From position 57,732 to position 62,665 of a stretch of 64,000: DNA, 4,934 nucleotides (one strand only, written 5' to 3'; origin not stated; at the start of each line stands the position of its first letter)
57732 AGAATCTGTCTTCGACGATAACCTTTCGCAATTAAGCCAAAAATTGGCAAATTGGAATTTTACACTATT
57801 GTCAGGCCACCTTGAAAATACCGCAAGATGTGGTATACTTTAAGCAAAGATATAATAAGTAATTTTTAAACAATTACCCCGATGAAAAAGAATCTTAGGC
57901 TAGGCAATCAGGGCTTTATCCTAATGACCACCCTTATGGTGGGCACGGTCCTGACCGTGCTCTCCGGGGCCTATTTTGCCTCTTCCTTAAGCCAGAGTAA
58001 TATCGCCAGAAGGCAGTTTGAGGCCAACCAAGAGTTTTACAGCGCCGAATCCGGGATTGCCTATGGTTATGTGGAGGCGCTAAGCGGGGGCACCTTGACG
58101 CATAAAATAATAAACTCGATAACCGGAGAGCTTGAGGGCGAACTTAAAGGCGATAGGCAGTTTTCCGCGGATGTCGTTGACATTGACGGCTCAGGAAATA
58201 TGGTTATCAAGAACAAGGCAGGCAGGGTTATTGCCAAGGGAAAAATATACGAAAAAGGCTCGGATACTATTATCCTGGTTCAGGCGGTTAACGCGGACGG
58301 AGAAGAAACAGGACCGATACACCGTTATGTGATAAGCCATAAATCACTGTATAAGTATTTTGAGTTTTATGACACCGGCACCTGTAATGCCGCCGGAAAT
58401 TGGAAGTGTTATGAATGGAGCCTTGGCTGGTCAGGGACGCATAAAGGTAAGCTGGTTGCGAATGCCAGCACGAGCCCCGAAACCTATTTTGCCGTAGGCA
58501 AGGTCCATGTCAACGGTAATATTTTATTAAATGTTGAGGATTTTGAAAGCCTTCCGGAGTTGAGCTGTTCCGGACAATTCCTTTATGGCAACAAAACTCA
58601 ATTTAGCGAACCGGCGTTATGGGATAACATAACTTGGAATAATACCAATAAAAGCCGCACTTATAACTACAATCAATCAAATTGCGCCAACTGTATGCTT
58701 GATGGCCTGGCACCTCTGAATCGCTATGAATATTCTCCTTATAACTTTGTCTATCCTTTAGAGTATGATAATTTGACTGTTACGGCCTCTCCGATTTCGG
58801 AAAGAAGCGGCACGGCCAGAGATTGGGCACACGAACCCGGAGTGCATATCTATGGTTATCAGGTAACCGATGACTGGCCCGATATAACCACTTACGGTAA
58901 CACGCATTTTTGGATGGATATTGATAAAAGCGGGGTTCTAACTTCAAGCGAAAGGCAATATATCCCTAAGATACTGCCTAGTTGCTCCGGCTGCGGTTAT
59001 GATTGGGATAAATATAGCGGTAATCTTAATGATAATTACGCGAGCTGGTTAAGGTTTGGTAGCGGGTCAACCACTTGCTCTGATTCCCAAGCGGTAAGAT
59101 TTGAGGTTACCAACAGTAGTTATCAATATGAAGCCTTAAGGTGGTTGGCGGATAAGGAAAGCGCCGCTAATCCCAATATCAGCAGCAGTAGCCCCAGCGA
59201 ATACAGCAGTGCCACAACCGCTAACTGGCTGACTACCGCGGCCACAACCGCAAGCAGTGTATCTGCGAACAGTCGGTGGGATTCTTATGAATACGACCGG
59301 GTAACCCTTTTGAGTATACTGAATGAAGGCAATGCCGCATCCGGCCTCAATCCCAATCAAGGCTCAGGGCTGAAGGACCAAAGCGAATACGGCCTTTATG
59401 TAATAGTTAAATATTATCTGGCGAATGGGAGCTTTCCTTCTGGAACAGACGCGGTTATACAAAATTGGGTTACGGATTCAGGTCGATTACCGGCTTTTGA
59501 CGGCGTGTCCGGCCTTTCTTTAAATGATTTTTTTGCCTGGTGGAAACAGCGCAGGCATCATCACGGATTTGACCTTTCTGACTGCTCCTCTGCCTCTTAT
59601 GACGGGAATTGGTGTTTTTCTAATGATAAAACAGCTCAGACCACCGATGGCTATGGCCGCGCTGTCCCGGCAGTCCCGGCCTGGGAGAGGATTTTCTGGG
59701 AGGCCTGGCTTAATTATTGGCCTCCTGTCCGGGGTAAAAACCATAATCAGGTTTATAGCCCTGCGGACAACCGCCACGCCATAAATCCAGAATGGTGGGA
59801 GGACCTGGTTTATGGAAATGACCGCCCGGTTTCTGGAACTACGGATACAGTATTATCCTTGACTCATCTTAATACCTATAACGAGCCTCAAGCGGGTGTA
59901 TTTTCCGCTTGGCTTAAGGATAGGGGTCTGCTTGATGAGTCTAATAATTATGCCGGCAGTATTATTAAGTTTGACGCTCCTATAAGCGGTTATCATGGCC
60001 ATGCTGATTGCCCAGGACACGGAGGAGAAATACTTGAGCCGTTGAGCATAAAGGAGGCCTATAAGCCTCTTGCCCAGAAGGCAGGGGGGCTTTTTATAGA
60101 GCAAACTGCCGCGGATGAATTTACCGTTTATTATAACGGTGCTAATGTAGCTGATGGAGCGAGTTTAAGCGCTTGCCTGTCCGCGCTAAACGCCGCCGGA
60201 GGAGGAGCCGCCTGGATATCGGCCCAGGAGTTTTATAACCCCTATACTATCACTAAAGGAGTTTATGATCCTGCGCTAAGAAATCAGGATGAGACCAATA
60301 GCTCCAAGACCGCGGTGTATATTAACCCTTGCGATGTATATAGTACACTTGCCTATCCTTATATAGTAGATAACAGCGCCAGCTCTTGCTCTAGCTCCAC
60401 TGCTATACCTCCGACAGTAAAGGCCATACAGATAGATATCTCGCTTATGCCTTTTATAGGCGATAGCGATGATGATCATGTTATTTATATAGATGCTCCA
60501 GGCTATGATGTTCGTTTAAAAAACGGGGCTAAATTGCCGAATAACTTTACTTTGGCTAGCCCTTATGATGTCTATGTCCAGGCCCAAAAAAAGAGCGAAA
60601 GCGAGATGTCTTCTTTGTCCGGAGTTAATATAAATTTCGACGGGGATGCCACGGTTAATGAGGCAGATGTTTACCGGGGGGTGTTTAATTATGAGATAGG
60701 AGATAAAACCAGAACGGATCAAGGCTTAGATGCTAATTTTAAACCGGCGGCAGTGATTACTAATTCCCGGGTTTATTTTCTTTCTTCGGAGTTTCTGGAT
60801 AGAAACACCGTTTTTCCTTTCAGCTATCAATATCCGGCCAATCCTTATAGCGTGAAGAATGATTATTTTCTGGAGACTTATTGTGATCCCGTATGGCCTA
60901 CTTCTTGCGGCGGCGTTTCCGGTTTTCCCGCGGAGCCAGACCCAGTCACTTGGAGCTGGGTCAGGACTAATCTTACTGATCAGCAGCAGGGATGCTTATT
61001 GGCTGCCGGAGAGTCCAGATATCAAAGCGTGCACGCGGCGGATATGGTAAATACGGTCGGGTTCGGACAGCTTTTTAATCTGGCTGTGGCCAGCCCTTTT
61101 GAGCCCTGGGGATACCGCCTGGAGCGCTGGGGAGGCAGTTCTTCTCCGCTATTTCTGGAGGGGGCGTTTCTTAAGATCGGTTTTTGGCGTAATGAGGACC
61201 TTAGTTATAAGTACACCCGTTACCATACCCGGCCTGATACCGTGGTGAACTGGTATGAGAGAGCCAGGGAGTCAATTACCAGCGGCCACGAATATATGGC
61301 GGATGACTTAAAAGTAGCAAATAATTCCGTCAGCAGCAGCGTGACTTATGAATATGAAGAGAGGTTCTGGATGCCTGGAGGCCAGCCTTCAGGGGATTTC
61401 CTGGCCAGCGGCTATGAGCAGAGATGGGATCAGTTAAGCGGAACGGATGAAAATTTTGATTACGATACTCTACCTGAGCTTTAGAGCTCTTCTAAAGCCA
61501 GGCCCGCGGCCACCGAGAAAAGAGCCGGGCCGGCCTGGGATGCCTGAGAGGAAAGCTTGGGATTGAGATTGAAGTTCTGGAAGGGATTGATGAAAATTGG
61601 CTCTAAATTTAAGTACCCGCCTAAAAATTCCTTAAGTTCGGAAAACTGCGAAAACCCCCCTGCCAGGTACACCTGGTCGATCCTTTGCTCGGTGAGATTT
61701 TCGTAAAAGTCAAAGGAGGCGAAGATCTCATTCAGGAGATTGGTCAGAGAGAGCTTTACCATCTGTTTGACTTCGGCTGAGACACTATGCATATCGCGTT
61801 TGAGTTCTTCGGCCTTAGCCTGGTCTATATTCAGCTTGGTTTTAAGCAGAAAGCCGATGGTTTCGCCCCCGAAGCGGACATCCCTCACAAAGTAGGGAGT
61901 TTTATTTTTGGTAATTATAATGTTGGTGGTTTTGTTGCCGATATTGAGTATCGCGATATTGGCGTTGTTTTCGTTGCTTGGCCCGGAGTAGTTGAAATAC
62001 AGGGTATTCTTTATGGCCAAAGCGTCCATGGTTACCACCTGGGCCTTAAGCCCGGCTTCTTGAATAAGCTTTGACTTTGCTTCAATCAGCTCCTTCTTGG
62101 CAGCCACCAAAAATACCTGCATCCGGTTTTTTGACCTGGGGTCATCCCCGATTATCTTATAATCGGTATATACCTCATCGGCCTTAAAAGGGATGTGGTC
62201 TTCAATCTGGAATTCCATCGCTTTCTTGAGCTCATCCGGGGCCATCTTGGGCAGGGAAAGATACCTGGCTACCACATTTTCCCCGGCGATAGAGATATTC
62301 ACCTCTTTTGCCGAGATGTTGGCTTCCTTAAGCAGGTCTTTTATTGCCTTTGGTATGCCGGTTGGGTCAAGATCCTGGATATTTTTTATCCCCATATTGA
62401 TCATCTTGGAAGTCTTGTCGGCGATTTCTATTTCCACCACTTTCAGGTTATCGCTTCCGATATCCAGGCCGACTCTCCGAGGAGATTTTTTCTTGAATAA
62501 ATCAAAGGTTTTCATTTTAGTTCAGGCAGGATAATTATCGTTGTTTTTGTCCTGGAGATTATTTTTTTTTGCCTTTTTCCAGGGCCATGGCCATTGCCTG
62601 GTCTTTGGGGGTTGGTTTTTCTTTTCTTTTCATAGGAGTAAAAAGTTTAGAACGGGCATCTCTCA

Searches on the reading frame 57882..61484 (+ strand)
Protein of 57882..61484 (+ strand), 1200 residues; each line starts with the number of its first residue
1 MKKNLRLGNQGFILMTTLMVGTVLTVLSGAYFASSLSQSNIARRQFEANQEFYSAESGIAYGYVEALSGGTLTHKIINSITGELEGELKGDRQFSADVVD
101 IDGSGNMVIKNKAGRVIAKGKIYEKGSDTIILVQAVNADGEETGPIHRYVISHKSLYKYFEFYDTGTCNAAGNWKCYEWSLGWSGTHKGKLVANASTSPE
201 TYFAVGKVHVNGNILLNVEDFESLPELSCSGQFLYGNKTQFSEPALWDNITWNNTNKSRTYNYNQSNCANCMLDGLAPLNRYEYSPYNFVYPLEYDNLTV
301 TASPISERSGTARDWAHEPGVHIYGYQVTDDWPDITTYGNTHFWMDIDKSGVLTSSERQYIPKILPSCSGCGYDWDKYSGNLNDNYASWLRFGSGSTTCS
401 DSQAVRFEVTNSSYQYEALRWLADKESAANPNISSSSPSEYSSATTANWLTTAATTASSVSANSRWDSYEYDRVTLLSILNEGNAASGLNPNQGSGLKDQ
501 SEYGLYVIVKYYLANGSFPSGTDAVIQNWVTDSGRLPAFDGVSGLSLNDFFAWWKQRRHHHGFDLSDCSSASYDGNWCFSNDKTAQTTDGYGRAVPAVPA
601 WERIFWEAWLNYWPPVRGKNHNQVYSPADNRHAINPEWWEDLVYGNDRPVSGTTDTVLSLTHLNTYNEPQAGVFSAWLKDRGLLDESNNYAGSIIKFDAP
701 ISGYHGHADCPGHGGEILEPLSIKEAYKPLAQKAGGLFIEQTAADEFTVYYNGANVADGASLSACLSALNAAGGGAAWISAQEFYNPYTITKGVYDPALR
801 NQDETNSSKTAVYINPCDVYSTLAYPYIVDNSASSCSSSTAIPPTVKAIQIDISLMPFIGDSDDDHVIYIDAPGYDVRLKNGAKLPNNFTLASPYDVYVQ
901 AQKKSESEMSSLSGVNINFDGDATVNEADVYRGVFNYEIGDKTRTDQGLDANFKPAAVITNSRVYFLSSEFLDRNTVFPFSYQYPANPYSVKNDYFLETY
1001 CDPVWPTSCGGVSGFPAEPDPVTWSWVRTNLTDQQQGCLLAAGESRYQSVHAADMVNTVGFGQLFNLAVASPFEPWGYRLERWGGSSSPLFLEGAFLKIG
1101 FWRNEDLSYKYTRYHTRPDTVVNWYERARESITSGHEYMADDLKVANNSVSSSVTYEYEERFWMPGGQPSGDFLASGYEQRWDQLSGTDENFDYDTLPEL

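Call 27: search_protein_families(library=pfam, proteins=[window:57882-61484:+], max_evalue=0.001)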
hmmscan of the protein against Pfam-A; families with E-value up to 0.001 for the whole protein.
window:57882-61484:+ (1200 aa): 0 families

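Call 62: search_protein_families(library=ncbifam, proteins=[window:57882-61484:+], max_evalue=0.001)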
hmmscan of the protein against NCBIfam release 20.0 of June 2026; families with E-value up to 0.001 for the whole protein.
window:57882-61484:+ (1200 aa): 0 families

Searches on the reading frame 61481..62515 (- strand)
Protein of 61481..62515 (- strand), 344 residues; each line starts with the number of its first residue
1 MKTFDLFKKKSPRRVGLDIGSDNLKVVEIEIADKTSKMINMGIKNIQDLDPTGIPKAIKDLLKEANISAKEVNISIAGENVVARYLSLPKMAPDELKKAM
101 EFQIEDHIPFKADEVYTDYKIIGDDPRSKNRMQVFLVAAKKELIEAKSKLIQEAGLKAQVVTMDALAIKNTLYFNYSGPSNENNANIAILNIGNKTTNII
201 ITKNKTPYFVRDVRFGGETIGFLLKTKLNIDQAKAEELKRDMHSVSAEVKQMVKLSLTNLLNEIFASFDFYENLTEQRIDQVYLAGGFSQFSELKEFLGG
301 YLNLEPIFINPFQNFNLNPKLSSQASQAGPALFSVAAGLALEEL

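Call 27: search_protein_families(library=pfam, proteins=[window:61481-62515:-], max_evalue=0.001)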
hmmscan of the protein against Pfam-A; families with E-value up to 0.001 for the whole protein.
window:61481-62515:- (344 aa): 3 families
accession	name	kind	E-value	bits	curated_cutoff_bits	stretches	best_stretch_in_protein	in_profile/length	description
PF11104.14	PilM_2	-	7.7e-51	173.5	27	1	16-342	1-338/340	Type IV pilus assembly protein PilM;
PF05134.19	T2SSL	-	3.5e-06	27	25.5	1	68-168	45-138/231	Type II secretion system (T2SS), protein L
PF14450.12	FtsA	-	4.6e-06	27.4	31.8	1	188-300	1-101/127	Cell division protein FtsA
